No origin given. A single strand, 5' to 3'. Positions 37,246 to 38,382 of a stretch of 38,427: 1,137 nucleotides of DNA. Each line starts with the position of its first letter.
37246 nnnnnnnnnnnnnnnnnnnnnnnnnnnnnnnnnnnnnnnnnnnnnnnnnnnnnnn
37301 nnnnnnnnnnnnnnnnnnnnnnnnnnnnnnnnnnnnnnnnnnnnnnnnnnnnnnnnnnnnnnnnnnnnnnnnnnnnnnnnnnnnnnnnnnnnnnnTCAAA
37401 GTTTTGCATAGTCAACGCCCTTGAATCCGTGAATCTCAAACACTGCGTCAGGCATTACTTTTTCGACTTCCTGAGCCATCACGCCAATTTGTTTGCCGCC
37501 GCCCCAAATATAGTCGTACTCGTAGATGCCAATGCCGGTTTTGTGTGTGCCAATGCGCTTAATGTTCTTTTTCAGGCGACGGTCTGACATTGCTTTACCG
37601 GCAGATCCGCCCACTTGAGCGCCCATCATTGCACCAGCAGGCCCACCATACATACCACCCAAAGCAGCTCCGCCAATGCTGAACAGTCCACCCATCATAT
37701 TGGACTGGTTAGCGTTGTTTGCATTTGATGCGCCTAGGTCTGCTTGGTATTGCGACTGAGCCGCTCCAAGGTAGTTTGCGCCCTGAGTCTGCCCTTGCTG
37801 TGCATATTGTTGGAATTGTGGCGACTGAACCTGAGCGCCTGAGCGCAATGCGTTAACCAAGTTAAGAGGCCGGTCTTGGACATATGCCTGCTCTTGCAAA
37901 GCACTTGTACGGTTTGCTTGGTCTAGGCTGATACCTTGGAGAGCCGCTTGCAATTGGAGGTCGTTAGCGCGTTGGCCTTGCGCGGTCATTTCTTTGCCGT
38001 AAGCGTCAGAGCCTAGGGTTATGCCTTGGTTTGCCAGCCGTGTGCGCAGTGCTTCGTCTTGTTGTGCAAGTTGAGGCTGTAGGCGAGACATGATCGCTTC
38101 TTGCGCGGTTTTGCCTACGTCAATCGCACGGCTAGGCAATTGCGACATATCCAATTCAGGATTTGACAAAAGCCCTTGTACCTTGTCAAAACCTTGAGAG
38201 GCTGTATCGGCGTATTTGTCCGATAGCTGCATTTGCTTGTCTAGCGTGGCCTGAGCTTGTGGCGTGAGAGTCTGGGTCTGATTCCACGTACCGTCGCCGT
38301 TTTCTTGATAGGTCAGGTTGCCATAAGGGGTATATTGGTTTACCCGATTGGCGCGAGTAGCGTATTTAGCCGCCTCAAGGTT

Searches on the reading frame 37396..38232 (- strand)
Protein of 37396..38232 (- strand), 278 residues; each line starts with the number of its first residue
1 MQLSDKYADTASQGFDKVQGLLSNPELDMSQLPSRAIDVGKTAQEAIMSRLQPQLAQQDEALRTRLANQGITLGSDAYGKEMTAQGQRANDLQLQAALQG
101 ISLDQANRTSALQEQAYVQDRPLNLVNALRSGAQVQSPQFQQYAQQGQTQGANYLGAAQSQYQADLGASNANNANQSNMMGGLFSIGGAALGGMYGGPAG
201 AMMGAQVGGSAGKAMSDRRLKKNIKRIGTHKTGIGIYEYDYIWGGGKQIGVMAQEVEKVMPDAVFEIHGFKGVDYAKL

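Call 27: search_protein_families(library=pfam, proteins=[window:37396-38232:-], max_evalue=0.01)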
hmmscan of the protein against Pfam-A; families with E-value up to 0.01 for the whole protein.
window:37396-38232:- (278 aa): 2 families
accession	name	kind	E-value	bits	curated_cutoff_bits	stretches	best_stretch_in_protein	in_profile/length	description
PF13884.11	Peptidase_S74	-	2.5e-11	44.1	22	1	216-264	1-57/58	Chaperone of endosialidase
PF20721.2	C19orf12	-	0.0027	18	30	1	173-217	37-81/163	C19orf12-like protein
